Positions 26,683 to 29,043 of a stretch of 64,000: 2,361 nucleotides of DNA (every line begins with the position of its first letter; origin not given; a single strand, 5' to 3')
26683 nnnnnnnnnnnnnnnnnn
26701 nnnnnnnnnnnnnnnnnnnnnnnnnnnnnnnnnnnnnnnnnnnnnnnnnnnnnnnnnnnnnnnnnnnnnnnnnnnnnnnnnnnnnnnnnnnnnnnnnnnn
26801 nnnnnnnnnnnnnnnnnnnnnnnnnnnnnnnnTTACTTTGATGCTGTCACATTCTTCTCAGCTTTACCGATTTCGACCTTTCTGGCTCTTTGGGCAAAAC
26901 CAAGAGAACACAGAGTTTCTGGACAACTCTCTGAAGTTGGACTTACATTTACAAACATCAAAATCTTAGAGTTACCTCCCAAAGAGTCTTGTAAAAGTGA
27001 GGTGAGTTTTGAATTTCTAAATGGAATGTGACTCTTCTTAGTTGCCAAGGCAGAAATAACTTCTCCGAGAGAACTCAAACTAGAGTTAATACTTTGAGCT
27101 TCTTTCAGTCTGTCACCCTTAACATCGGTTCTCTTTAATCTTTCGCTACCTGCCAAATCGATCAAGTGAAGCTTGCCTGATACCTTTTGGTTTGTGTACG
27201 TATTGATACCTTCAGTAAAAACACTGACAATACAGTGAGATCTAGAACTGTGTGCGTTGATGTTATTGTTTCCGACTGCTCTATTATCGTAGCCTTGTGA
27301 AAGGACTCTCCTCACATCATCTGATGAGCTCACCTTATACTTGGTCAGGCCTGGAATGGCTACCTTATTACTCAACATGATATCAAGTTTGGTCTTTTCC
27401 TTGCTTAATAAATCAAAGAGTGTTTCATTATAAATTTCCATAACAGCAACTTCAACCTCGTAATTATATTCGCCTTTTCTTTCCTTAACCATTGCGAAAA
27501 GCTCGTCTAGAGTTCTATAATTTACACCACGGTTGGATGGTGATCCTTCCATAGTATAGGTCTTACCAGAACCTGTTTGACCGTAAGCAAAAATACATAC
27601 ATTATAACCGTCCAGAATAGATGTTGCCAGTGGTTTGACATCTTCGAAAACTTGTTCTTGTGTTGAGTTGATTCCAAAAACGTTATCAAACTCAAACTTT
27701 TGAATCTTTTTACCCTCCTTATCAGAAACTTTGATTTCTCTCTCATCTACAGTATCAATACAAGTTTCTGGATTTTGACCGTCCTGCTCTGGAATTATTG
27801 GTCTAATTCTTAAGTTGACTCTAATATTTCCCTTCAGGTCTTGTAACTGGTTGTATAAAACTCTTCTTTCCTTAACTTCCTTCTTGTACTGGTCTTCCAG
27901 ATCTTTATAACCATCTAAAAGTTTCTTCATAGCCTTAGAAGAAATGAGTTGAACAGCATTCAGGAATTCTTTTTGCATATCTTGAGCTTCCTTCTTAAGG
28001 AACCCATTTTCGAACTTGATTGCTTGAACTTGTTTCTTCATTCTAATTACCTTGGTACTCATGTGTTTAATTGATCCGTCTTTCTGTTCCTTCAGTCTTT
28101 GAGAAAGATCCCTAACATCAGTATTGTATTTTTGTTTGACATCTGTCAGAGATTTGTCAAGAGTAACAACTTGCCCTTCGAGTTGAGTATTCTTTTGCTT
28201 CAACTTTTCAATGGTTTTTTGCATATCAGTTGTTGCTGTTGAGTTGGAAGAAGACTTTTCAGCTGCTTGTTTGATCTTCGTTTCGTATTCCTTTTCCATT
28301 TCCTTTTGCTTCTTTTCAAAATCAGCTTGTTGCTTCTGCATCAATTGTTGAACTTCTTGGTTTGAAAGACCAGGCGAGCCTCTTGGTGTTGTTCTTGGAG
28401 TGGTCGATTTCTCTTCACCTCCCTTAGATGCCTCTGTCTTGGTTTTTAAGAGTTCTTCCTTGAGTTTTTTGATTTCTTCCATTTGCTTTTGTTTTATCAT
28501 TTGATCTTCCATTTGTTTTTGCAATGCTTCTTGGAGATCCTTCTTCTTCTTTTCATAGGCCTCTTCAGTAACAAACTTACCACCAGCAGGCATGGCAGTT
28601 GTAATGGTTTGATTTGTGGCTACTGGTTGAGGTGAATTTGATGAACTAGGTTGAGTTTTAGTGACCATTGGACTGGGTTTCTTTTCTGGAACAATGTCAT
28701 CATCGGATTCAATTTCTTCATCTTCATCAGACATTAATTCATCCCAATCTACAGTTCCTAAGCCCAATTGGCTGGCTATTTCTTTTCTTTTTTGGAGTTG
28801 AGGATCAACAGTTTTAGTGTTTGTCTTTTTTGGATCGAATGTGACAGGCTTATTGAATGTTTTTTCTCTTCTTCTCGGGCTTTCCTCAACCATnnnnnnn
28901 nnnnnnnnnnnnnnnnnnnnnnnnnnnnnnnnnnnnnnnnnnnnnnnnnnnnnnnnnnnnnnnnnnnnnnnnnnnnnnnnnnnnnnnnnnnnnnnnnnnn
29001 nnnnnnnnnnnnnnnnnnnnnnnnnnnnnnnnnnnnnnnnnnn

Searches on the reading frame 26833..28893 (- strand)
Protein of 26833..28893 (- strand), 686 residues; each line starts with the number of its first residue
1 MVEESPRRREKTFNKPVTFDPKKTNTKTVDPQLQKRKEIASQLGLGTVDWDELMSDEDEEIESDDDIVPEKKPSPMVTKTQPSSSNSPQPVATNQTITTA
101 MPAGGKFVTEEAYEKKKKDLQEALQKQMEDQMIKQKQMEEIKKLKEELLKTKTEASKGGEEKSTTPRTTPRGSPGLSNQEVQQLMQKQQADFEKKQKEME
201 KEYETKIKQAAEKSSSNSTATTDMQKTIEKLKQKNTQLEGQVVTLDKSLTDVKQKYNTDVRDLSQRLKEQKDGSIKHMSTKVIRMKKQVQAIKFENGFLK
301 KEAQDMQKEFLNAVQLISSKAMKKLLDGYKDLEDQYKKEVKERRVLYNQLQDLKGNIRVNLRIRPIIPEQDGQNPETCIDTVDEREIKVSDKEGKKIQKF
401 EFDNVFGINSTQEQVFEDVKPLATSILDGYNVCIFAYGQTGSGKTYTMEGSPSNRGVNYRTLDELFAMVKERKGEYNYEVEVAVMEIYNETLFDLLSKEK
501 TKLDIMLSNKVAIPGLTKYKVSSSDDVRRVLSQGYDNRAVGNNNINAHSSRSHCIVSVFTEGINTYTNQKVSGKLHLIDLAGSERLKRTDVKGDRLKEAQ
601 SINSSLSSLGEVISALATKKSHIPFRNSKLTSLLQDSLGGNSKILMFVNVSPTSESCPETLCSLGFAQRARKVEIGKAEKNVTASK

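Call 3: search_protein_families(library=pfam, proteins=[window:26833-28893:-], max_evalue=1)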
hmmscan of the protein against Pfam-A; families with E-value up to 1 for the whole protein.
window:26833-28893:- (686 aa): 7 families
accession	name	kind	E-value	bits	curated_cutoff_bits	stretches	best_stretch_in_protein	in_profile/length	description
PF00225.29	Kinesin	-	7.4e-111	370.7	29.3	1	362-673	1-327/327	Kinesin motor domain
PF16796.11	Microtub_bd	-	5.1e-44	150.3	27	1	337-496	2-155/155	Microtubule binding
PF16331.10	TolA_bind_tri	-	0.0023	18.4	30.1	1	204-272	3-71/76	TolA binding protein trimerisation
PF15821.10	DUF4709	-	0.012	16.4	27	1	274-352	28-104/110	Domain of unknown function (DUF4709)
PF20878.2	REST_helical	-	0.015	16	27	1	259-304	13-57/65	Helical region in REST corepressor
PF25450.1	Rab11-FIP3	-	0.016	15.9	31.9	1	229-350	3-119/125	Rab11-FIP3-like domain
PF04513.17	Baculo_PEP_C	-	0.18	12.3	38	1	215-289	9-83/140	Baculovirus polyhedron envelope protein, PEP, C terminus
